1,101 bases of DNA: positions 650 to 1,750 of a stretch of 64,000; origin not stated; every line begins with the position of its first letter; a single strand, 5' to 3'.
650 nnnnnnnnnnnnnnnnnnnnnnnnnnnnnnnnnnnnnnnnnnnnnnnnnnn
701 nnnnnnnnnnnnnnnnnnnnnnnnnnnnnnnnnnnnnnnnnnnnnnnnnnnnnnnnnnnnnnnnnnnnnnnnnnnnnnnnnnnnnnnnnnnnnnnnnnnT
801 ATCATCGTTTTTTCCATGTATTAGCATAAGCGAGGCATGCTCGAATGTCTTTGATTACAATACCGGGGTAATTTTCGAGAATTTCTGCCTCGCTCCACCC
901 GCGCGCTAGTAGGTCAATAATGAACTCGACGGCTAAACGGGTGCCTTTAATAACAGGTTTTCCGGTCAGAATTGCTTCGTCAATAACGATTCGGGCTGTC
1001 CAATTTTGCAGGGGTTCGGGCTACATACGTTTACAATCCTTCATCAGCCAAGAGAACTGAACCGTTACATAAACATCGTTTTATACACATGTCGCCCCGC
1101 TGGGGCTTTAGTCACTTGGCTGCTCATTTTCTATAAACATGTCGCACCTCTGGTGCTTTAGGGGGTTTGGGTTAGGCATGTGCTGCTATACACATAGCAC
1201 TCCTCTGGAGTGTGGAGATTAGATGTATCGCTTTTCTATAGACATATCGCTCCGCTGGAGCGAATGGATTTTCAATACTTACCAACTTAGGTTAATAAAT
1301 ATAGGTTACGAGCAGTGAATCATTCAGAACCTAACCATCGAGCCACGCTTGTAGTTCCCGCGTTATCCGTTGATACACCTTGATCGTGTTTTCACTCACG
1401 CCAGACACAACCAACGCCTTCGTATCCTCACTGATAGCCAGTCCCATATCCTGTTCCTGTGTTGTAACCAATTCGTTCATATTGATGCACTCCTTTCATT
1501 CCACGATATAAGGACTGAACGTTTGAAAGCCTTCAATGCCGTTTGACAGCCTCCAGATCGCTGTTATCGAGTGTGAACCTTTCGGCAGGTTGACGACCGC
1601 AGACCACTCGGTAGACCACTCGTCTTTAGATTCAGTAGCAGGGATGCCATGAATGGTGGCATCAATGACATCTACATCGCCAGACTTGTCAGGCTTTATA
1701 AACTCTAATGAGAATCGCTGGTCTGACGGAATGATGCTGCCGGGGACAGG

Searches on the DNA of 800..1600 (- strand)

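Call 28: search_rna_families(source=window, start=800, end=1600, threshold=evalue, max_evalue=10)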
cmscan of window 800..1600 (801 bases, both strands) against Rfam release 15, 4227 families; matches with E-value up to 10: 1.
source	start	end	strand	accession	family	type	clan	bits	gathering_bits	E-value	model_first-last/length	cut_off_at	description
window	1032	1050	-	RF01151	snoU82P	Gene; snRNA; snoRNA; CD-box;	-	10.5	42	6.7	1-55/55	no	Small nucleolar RNA U82P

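Call 43: build_rna_model(alignment_id=A2, structure=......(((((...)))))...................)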
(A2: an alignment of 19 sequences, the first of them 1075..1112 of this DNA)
Model R1 built from alignment A2 (19 sequences, 38 columns); structure: as given.
model positions 38; base pairs 5; branch points 0; effective number of sequences 19; information 1.05 bits per position. Calibrated on 0.2 Mb of random sequence (short: E-values are rough).
structure used (alignment columns):
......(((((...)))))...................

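Call 44: search_with_rna_model(model_id=R1, source=window, max_evalue=1, filters=off)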
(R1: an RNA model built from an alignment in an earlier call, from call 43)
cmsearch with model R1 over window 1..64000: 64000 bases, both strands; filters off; matches with E-value up to 1: 8.
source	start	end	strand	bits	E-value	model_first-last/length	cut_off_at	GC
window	1125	1162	-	50.5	8e-14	1-38/38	no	0.42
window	1230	1267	-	50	1.2e-13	1-38/38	no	0.5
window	11549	11586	-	46.7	1.4e-12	1-38/38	no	0.5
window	1075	1112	-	46.6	1.5e-12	1-38/38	no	0.5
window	1180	1217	-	41.5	7.4e-11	1-38/38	no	0.53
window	11499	11536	-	34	2.1e-08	1-38/38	no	0.58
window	11352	11389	-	25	1.9e-05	1-38/38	no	0.5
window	157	198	+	11.2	0.66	1-38/38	no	0.26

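Call 68: search_with_rna_model(model_id=R1, sources=[L001, L002, L003, L005, L006, L007, L008, L009, L010, L011, L012, L013, L014, L015, L016, L017, L018, L019, L022, L023, L028, L032, L034, L036, L037], max_evalue=0.01)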
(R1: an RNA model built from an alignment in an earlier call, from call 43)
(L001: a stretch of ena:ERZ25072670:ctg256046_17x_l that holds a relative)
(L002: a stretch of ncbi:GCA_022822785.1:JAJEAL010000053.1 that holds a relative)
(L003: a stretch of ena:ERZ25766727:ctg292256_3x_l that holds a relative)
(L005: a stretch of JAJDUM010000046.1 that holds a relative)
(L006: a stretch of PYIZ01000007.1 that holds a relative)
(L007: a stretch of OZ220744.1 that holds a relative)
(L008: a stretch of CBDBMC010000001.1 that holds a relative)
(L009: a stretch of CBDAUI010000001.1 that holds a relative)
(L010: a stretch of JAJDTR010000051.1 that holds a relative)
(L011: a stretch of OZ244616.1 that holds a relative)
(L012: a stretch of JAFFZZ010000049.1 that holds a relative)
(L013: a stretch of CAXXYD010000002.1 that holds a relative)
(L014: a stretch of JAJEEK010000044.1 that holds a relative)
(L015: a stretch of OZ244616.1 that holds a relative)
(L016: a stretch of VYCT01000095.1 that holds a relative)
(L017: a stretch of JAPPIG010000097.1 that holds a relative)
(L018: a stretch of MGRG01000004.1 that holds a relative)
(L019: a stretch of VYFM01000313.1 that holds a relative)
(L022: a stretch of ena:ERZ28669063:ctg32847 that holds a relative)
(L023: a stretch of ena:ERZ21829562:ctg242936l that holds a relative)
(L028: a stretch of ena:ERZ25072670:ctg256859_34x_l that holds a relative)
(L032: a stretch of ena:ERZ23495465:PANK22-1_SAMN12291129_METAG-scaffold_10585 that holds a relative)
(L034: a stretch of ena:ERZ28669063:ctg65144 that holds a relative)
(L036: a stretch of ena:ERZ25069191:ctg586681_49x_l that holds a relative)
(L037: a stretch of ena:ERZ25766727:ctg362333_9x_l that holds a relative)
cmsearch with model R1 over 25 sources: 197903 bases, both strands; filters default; matches with E-value up to 0.01: 20.
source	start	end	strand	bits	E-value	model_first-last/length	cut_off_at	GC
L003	5798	5835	+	50.4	2.6e-13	1-38/38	no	0.42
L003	5307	5344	+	49.8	4.3e-13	1-38/38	no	0.45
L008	3723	3760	+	49.2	6.7e-13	1-38/38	no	0.53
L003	5577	5614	+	48.9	8.6e-13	1-38/38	no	0.45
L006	1259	1296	+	48.8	8.9e-13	1-38/38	no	0.55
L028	4381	4418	+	47.8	1.9e-12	1-38/38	no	0.53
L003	5356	5393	+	46.1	7e-12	1-38/38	no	0.5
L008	1093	1130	+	43.8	4e-11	1-38/38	no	0.45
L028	4252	4289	+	43.2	6.3e-11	1-38/38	no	0.45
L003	5449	5486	+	41.5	2.3e-10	1-38/38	no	0.47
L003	5132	5169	+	41.4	2.5e-10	1-38/38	no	0.47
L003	5174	5211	+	41.3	2.6e-10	1-38/38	no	0.45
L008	3775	3812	+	40.7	4.2e-10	1-38/38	no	0.55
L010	1882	1919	-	39.1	1.3e-09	1-38/38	no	0.63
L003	5669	5706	+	39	1.5e-09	1-38/38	no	0.53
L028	4302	4339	+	35.5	2.2e-08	1-38/38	no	0.53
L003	5849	5882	+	30.4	1e-06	1-38/38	no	0.62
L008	1143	1180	+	29.5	2e-06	1-38/38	no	0.47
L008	1186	1244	+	23.4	0.0002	1-38/38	no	0.42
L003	5222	5254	+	19.3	0.0043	1-38/38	no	0.55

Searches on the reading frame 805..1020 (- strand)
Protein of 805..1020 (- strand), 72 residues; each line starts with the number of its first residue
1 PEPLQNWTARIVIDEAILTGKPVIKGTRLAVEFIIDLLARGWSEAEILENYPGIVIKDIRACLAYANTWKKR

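Call 9: search_protein_families(library=pfam, proteins=[window:805-1020:-], max_evalue=1)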
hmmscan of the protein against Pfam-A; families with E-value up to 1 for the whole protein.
seq(72 aa): 1 family
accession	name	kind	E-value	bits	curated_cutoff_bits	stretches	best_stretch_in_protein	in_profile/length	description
PF04255.20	DUF433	-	1.9e-23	82.5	23.6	1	11-66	1-56/56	Protein of unknown function (DUF433)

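Call 10: search_protein_families(library=padloc, proteins=[window:805-1020:-], max_evalue=1)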
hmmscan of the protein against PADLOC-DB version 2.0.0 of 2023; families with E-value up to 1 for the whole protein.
seq(72 aa): 0 families

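Call 46: search_protein_families(library=ncbifam, proteins=[window:805-1020:-], max_evalue=1)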
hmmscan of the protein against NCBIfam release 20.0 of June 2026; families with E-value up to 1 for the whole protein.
seq(72 aa): 1 family
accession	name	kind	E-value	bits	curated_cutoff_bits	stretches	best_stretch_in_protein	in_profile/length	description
TIGR00874.1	talAB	equivalog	0.063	12.6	396.2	1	11-66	48-102/317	transaldolase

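Call 47: search_protein_families(library=phrogs, proteins=[window:805-1020:-], max_evalue=1)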
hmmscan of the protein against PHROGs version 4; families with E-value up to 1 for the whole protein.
seq(72 aa): 2 families
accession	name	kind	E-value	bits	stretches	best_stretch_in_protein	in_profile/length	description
phrog_11928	-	unknown function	1.5e-16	60.9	1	8-66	4-62/74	-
phrog_31673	-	unknown function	0.0029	18.3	1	4-66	136-199/207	-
